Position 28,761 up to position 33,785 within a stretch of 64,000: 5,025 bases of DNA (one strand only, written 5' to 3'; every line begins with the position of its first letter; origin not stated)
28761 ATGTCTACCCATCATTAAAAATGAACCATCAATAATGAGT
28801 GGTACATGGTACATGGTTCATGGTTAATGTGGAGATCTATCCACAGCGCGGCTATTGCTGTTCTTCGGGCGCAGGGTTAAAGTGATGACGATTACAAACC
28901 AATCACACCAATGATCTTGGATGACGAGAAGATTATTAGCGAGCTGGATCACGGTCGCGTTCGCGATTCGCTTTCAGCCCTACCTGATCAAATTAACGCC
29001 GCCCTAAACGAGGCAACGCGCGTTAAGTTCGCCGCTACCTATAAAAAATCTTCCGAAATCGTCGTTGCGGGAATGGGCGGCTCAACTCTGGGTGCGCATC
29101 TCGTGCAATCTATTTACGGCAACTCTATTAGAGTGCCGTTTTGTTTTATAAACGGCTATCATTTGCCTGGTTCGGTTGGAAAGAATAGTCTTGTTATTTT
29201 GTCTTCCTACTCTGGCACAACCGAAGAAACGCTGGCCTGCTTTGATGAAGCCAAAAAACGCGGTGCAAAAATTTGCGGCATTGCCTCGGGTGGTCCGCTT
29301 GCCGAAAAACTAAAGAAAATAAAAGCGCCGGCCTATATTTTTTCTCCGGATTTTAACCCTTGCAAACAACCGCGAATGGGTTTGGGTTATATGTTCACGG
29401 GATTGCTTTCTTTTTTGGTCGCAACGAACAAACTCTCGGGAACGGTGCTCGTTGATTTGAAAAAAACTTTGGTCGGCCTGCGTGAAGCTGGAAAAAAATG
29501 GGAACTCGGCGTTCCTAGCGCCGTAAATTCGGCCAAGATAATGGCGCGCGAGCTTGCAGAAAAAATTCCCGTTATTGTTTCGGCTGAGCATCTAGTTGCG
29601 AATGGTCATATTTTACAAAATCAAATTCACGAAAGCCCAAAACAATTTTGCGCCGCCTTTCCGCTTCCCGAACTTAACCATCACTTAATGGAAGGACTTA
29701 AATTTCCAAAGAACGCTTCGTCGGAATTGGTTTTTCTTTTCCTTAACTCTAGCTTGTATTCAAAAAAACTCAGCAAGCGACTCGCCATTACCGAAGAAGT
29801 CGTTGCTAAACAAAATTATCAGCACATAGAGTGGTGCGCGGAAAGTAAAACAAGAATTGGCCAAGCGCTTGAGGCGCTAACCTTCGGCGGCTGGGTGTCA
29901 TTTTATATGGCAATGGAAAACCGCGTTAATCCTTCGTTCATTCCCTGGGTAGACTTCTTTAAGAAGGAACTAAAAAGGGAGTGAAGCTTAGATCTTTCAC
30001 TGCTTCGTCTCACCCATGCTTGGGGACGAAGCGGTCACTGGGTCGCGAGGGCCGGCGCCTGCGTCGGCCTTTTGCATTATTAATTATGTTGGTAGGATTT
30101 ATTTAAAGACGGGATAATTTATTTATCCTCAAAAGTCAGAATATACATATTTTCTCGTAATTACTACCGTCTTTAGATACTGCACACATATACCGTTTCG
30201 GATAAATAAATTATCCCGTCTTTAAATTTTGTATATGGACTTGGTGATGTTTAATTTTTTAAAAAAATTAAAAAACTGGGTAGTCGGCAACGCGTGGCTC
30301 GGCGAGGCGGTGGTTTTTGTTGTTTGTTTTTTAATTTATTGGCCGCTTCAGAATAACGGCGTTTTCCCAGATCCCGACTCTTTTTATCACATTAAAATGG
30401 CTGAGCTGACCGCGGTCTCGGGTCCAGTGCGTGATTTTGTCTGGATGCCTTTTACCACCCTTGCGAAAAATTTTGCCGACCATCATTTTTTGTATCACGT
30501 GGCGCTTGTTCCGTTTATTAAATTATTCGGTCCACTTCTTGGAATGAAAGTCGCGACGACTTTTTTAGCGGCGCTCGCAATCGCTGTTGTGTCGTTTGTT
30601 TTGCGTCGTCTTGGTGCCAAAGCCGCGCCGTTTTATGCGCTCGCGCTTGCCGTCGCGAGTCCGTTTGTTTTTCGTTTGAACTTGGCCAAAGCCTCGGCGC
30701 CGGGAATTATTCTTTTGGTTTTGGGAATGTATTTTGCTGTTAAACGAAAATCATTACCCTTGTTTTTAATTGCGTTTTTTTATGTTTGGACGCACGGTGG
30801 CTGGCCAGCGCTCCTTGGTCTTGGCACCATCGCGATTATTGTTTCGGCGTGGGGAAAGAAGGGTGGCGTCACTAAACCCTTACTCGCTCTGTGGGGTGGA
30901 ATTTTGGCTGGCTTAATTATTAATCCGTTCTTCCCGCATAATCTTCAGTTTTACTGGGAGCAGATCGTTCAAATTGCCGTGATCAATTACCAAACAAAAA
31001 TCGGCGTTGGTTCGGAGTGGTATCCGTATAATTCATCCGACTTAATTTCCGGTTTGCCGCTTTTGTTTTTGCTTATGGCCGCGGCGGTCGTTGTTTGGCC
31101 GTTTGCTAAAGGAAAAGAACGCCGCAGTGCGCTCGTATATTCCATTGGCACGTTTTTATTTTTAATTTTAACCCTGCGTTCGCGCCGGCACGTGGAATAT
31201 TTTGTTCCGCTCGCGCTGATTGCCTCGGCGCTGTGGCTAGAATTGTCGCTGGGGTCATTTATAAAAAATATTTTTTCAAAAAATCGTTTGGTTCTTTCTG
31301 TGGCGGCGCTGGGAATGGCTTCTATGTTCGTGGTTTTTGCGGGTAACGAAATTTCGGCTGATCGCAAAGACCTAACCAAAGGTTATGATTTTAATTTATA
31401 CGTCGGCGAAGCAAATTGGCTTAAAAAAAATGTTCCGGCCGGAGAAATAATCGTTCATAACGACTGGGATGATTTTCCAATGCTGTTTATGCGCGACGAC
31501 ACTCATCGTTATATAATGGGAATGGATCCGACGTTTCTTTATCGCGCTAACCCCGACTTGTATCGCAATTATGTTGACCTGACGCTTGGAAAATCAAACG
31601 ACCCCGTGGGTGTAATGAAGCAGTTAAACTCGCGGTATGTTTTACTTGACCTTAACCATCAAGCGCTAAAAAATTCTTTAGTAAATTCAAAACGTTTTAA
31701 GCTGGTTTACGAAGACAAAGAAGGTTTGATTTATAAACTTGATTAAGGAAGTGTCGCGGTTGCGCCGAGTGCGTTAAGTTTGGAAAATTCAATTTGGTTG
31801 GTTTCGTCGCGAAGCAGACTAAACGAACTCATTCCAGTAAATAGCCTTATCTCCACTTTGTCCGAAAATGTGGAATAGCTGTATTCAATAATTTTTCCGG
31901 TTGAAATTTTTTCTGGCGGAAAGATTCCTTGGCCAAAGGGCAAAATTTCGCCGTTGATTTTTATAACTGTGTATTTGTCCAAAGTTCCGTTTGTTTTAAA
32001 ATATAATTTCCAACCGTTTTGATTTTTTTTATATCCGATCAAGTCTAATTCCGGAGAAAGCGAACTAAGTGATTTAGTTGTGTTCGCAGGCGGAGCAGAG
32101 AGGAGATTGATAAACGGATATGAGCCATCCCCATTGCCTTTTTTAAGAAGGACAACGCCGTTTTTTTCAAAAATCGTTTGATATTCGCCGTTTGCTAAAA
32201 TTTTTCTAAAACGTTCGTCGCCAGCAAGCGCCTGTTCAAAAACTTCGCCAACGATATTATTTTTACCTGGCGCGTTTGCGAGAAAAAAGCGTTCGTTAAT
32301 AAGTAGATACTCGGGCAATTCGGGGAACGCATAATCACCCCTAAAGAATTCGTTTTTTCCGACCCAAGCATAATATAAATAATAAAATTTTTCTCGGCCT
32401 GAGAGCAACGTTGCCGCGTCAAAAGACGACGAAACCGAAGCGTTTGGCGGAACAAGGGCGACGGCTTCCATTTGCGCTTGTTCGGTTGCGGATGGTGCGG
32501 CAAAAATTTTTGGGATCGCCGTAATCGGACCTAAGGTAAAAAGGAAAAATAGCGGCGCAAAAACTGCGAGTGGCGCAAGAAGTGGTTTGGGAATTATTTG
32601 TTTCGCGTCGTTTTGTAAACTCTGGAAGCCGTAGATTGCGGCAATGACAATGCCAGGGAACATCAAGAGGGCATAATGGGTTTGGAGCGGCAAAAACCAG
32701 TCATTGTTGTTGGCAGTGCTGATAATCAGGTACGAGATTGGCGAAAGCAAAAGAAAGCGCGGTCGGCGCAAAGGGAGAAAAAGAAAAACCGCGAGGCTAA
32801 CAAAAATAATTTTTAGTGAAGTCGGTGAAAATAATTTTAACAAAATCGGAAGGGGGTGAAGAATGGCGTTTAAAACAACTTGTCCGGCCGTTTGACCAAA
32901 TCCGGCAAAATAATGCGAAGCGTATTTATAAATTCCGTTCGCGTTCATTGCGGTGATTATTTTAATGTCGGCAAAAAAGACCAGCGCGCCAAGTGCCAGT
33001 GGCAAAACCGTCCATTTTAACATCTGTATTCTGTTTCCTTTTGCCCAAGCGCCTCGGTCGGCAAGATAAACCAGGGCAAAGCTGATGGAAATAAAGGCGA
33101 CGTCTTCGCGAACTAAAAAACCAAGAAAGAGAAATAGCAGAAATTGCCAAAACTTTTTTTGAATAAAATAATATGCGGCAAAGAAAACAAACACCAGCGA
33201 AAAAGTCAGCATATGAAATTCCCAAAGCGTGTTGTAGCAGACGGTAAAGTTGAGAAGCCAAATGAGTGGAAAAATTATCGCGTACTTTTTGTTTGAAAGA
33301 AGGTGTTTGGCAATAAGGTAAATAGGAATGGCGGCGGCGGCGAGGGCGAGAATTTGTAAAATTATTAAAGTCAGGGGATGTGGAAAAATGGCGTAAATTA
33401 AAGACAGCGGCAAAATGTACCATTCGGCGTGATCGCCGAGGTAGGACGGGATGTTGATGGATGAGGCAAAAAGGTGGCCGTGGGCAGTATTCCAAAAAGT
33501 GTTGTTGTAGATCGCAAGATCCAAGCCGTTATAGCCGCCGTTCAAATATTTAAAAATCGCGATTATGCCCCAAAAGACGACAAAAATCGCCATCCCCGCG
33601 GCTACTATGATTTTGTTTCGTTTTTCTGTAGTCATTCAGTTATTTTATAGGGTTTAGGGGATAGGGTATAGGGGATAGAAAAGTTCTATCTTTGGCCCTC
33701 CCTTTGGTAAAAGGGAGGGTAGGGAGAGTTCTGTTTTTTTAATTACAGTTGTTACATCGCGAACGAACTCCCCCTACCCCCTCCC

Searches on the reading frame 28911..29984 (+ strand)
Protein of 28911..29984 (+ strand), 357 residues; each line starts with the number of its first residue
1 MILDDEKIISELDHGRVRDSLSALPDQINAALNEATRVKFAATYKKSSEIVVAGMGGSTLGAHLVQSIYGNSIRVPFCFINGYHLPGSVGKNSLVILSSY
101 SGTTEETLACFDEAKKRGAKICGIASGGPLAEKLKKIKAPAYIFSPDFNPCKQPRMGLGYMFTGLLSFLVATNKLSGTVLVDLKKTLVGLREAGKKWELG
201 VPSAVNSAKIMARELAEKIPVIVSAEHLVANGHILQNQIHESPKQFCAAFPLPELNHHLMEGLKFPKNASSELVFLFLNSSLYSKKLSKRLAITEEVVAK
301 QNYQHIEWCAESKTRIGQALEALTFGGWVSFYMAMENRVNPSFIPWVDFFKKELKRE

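Call 72: search_protein_families(library=pfam, proteins=[window:28911-29984:+], max_evalue=0.001)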
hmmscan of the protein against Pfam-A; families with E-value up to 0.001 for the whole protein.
window:28911-29984:+ (357 aa): 3 families
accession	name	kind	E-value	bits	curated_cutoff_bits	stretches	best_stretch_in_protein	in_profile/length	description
PF10432.14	bact-PGI_C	-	1.5e-26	93.6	24.5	1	205-354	2-151/151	Bacterial phospho-glucose isomerase C-terminal SIS domain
PF01380.27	SIS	-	4.2e-06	27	25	1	46-128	4-92/131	SIS domain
PF13580.11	SIS_2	-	0.00035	21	27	0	92-126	104-138/138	SIS domain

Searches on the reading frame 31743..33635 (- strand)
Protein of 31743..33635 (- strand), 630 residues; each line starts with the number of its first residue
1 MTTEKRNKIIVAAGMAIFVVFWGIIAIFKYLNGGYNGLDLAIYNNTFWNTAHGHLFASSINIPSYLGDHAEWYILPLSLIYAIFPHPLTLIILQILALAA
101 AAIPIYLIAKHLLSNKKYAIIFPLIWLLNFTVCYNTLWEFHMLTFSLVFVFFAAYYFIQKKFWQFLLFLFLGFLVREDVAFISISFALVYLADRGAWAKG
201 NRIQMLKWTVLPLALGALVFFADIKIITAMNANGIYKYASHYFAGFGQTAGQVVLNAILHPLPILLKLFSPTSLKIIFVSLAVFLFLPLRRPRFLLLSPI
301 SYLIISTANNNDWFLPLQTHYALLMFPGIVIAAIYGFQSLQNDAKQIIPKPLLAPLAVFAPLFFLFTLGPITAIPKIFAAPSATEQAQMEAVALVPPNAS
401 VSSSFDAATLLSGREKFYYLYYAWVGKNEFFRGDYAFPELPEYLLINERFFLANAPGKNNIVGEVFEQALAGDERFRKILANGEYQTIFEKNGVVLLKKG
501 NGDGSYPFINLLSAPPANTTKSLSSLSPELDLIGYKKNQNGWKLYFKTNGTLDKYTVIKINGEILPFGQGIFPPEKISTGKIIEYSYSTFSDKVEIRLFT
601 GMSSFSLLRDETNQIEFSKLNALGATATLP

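Call 5: search_protein_families(library=pfam, proteins=[window:31743-33635:-], max_evalue=0.001)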
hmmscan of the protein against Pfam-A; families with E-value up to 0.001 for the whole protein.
window:31743-33635:- (630 aa): 1 family
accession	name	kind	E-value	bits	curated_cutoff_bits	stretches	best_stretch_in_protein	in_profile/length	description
PF09852.15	DUF2079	-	1.9e-54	185.9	28.2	1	35-496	7-459/459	Predicted membrane protein (DUF2079)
